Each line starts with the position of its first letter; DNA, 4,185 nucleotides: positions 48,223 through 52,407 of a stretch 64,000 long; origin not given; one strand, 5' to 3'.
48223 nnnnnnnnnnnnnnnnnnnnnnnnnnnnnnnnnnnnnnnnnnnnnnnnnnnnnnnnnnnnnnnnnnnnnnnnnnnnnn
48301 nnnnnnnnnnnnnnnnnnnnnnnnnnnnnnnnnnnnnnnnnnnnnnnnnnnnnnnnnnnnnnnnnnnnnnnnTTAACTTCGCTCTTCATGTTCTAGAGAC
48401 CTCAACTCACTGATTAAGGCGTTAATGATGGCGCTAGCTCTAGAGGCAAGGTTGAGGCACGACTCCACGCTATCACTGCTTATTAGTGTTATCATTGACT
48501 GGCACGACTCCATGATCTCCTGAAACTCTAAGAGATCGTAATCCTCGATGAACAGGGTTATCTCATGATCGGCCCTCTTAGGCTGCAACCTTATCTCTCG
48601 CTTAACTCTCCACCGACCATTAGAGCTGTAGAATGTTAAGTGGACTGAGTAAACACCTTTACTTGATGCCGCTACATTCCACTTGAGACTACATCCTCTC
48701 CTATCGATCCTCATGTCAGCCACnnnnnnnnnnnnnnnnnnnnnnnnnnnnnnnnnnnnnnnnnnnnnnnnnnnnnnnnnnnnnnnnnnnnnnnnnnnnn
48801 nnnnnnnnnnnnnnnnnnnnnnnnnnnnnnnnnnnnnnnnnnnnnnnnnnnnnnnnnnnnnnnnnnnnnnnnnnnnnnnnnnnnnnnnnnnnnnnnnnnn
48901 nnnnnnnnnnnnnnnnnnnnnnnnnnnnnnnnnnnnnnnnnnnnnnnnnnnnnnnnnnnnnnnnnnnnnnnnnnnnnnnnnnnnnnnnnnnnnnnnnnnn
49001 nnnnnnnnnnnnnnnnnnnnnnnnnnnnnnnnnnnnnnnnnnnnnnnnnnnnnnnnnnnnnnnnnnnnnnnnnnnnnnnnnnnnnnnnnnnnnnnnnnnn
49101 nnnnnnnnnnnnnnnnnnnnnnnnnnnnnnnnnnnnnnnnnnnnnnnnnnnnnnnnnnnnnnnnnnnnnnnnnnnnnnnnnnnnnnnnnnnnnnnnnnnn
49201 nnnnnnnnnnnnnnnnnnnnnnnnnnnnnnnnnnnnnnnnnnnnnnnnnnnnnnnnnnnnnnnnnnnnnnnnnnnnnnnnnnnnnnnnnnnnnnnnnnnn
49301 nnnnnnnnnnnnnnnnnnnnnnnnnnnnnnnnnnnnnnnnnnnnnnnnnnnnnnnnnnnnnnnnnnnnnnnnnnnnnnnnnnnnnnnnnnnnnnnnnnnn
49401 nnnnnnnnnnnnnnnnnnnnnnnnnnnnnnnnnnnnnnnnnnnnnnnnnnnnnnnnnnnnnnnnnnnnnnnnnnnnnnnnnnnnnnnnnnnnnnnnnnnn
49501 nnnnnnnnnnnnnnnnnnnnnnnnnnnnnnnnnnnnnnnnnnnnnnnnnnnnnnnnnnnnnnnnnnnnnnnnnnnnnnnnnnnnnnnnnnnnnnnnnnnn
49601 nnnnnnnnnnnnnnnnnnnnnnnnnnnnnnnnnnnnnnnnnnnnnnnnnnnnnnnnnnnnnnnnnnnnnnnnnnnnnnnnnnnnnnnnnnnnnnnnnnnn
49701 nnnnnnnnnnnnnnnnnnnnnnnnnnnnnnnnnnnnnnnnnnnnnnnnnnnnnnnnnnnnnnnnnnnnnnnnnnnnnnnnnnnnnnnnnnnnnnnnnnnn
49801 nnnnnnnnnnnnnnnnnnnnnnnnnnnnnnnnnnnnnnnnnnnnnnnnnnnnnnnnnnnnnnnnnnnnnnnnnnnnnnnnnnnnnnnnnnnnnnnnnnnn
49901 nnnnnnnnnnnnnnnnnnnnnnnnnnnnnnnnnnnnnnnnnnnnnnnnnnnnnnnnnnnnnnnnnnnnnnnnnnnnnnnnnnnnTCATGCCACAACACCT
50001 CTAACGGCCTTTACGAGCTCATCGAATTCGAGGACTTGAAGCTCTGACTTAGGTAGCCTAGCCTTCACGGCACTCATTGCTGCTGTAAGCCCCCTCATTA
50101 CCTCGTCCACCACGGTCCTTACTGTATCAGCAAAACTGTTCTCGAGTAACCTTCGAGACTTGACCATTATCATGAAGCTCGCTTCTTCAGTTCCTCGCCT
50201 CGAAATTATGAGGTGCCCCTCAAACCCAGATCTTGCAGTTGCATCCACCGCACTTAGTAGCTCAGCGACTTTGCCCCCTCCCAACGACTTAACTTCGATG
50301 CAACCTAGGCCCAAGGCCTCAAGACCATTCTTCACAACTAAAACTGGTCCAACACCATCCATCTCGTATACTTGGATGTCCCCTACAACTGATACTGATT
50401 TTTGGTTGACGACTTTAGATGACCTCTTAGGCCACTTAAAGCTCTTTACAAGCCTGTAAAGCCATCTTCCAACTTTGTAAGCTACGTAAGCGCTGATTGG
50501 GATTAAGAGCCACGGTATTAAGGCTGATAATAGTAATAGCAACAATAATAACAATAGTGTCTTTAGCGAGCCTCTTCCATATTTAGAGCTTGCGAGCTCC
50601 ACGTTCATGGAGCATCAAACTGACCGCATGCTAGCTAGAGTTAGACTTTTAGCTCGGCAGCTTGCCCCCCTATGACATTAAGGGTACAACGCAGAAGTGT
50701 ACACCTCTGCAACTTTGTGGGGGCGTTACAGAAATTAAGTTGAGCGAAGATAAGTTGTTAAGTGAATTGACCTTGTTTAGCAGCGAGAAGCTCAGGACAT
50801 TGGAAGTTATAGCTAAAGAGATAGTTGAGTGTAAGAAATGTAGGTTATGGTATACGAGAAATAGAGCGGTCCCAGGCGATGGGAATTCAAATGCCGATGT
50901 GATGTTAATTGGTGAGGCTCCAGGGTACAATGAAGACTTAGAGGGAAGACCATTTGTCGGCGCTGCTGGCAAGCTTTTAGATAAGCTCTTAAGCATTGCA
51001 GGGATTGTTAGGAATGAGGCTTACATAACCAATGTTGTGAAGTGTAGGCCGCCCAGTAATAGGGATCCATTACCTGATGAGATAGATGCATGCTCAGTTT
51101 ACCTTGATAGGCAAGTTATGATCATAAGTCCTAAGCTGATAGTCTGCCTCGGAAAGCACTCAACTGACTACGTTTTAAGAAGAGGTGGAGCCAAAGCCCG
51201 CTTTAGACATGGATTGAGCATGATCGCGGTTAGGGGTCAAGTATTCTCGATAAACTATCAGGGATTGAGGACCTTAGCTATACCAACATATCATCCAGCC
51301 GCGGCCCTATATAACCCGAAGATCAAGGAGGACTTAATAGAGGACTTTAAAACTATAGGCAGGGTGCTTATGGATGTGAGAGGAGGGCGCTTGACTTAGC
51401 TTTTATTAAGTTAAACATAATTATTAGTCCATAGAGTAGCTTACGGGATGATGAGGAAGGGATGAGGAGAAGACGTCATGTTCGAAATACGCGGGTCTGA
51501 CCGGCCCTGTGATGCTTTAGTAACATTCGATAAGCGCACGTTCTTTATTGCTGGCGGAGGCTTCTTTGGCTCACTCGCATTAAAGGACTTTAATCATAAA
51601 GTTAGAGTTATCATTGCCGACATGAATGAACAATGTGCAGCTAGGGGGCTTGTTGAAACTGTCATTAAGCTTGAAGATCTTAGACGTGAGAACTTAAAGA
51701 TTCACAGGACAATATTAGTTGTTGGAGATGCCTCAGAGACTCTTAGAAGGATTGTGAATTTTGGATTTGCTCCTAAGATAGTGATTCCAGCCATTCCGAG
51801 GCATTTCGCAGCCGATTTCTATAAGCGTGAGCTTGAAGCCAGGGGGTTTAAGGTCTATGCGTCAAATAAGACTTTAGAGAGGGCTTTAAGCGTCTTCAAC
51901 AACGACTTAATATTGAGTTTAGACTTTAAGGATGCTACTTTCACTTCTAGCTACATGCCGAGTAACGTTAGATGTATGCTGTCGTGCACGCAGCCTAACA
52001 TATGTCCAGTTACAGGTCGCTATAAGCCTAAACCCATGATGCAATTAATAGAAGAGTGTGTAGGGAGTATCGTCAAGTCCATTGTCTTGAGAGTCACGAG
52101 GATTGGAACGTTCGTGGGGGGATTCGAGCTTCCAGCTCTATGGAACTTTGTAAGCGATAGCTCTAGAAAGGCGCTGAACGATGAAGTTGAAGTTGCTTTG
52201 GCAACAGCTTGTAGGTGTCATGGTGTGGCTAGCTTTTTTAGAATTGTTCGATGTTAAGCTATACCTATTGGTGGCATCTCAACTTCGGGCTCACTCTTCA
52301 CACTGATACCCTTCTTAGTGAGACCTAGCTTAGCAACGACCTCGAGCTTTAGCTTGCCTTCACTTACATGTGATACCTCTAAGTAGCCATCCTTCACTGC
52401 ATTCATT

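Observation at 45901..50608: Seven-gene overlapping minus-strand operon embedding radA among uncharacterised genes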

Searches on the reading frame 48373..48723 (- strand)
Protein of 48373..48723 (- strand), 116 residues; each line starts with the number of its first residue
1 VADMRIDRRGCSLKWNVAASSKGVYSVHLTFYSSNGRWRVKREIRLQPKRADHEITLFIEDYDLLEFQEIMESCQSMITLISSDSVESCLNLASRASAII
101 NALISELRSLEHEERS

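Call 3: search_protein_families(library=pfam, proteins=[window:48373-48723:-], max_evalue=0.1)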
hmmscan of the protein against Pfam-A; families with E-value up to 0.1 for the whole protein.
window:48373-48723:- (116 aa): 1 family
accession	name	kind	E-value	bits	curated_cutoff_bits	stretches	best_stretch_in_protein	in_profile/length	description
PF23214.1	SH3_CYT4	-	0.098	12.8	27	0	30-45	33-48/73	Mitochondrial protein cyt-4 SH3 domain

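Call 4: search_protein_families(library=ncbifam, proteins=[window:48373-48723:-], max_evalue=0.1)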
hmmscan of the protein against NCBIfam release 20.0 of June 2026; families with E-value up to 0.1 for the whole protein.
window:48373-48723:- (116 aa): 0 families

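Call 6: search_protein_families(library=padloc, proteins=[window:48373-48723:-], max_evalue=0.1)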
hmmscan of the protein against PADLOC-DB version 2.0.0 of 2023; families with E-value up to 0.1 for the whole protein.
window:48373-48723:- (116 aa): 0 families

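Call 7: search_protein_families(library=phrogs, proteins=[window:48373-48723:-], max_evalue=0.1)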
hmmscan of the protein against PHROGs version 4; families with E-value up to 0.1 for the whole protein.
window:48373-48723:- (116 aa): 0 families

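Call 52: search_solved_structures(query=A6, max_evalue=10)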
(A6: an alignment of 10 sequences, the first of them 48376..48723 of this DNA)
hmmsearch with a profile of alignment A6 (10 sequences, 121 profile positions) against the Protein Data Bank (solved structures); distinct sequences matched with E-value up to 10: 7.
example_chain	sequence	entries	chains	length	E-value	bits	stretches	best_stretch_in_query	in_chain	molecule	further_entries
5wp3_B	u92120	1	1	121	0.18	14.9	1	70-117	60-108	EB22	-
3o4o_C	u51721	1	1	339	0.25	14.4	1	16-54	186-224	Interleukin-1 receptor type 2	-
6xf2_A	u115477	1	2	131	0.38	13.8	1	57-119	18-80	Nesprin-1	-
8d00_A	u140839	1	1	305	2.2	11.3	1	64-105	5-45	Microtubule-associated protein TORTIFOLIA1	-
2m4k_A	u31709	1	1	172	2.2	11.3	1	54-98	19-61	DNA-directed RNA polymerase subunit delta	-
7f75_L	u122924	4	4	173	2.3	11.3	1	54-98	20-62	DNA-directed RNA polymerase subunit delta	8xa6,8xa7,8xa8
8e12_A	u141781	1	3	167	4.8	10.2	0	66-113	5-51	BGL14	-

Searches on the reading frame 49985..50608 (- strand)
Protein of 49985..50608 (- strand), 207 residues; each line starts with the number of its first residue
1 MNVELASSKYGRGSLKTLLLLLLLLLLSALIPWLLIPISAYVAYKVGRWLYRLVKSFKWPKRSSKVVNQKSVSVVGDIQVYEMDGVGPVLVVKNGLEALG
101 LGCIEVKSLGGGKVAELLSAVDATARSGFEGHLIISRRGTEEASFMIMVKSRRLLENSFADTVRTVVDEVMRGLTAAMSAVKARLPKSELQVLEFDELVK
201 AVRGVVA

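Call 3: search_protein_families(library=pfam, proteins=[window:49985-50608:-], max_evalue=0.1)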
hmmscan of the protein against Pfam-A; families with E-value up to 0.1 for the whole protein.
window:49985-50608:- (207 aa): 2 families
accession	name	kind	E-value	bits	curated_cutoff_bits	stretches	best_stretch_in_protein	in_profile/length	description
PF11082.13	DUF2880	-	0.018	15.8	25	0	55-85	48-78/79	Protein of unknown function (DUF2880)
PF15944.10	DUF4752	-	0.021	15.3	27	1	36-74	13-50/84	Domain of unknown function (DUF4752)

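Call 4: search_protein_families(library=ncbifam, proteins=[window:49985-50608:-], max_evalue=0.1)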
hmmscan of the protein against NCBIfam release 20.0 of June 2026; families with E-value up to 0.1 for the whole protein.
window:49985-50608:- (207 aa): 0 families

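Call 6: search_protein_families(library=padloc, proteins=[window:49985-50608:-], max_evalue=0.1)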
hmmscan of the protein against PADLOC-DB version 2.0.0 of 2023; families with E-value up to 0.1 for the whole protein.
window:49985-50608:- (207 aa): 0 families

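Call 7: search_protein_families(library=phrogs, proteins=[window:49985-50608:-], max_evalue=0.1)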
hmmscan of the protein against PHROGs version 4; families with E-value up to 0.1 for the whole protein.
window:49985-50608:- (207 aa): 1 family
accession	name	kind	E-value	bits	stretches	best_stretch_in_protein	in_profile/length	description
phrog_667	-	unknown function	0.014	16.3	1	34-77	17-59/94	-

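Call 79: search_protein_families(library=pfam, proteins=[window:49985-50605:-], max_evalue=0.001)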
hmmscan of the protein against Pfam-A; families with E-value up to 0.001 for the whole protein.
window:49985-50605:- (206 aa): 0 families

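Call 87: search_solved_structures(query=A8, max_evalue=10)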
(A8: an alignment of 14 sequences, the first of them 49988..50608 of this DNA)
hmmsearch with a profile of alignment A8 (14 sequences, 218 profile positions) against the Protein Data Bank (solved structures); distinct sequences matched with E-value up to 10: 19.
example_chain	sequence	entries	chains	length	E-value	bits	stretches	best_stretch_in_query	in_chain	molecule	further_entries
8wdt_A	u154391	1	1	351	0.26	14.1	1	16-48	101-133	Adenosine receptor A2a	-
2ydo_A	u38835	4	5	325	0.58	13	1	18-48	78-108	ADENOSINE RECEPTOR A2A | THERMOSTABILISED HUMAN A2A RECEPTOR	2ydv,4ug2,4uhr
8ugw_A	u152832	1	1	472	0.94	12.3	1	18-48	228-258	Endolysin,Adenosine receptor A2a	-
5g53_A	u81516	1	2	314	1.1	12.1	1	18-48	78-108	ADENOSINE RECEPTOR A2A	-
3vg9_A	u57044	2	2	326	1.3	11.9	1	18-48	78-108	Adenosine receptor A2a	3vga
3cbn_A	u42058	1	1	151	1.3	11.8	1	158-198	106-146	Conserved protein MTH639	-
7t32_A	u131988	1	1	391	1.3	11.8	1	18-48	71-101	Adenosine receptor A2a/Soluble cytochrome b562 Fusion Protein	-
8gne_A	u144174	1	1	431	1.4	11.7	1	18-48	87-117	Adenosine receptor A2a,Soluble cytochrome b562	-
10kt_A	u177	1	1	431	1.5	11.7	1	18-48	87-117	Adenosine receptor A2a,Soluble cytochrome b562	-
6aqf_A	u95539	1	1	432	1.5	11.7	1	18-48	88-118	Adenosine receptor A2a,Soluble cytochrome b562,Adenosine receptor A2a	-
9ee8_A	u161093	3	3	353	1.5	11.6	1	18-48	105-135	Adenosine receptor A2a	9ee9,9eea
5uig_A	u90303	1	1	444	1.5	11.6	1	18-48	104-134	Adenosine receptor A2a,Soluble cytochrome b562,Adenosine receptor A2a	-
6ps7_A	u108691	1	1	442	1.5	11.6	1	18-48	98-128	Adenosine receptor A2a,Soluble cytochrome b562,Adenosine receptor A2a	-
6jzh_A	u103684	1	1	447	1.5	11.6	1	18-48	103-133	Adenosine receptor A2a,Soluble cytochrome b562,Adenosine receptor A2a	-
4eiy_A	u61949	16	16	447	1.5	11.6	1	18-48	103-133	Adenosine receptor A2a/Soluble cytochrome b562 chimera | Adenosine receptor A2a,Soluble cytochrome b562,Adenosine receptor A2a | Adenosine receptor A2a,Soluble 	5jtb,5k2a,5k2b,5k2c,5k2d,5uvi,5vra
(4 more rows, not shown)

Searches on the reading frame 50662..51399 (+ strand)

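Call 3: search_protein_families(library=pfam, proteins=[window:50662-51399:+], max_evalue=0.1)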
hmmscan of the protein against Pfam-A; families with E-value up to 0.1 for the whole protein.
window:50662-51399:+ (245 aa): 2 families
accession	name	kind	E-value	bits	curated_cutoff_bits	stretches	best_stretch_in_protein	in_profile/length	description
PF03167.25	UDG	-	2.7e-35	121.9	24.3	1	71-222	1-128/141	Uracil DNA glycosylase superfamily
PF15495.12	Fimbrillin_C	-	0.067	14.1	27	0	108-154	26-75/84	Major fimbrial subunit protein type IV, Fimbrillin, C-terminal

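Call 4: search_protein_families(library=ncbifam, proteins=[window:50662-51399:+], max_evalue=0.1)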
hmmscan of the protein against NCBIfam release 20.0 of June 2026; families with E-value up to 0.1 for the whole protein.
window:50662-51399:+ (245 aa): 4 families
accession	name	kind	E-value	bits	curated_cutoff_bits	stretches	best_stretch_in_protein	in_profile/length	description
NF040953.1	Arch_udg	equivalog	3.6e-75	251.5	250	1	48-232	2-182/184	type-4 uracil-DNA glycosylase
TIGR00758.1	UDG_fam4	subfamily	8.5e-65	217.7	125.3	1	57-236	1-171/173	uracil-DNA glycosylase, family 4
TIGR03914.1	UDG_fam_dom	hypoth_equivalog_domain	5.4e-37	127.6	189.95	1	41-179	39-184/231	UdgX family uracil-DNA binding protein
NF041023.1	PP0621_fam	subfamily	0.029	14.6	45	0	51-74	39-62/71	PP0621 family protein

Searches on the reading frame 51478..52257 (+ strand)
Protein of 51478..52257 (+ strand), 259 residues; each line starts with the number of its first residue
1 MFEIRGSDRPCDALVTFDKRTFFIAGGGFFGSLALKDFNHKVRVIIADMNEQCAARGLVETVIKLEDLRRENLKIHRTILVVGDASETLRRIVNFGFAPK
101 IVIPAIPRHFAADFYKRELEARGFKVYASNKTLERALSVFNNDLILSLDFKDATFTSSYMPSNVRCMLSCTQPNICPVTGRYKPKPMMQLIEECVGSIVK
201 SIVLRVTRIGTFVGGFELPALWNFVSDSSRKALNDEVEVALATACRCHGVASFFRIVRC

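Call 3: search_protein_families(library=pfam, proteins=[window:51478-52257:+], max_evalue=0.1)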
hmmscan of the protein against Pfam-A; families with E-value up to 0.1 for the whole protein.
window:51478-52257:+ (259 aa): 0 families

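Call 4: search_protein_families(library=ncbifam, proteins=[window:51478-52257:+], max_evalue=0.1)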
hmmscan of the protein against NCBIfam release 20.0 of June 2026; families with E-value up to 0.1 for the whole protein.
window:51478-52257:+ (259 aa): 1 family
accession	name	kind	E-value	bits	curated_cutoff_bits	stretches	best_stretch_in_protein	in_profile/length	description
TIGR01995.1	PTS-II-ABC-beta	subfamily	0.07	11.6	614.7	1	96-231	291-424/618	beta-glucoside-specific PTS transporter subunit IIABC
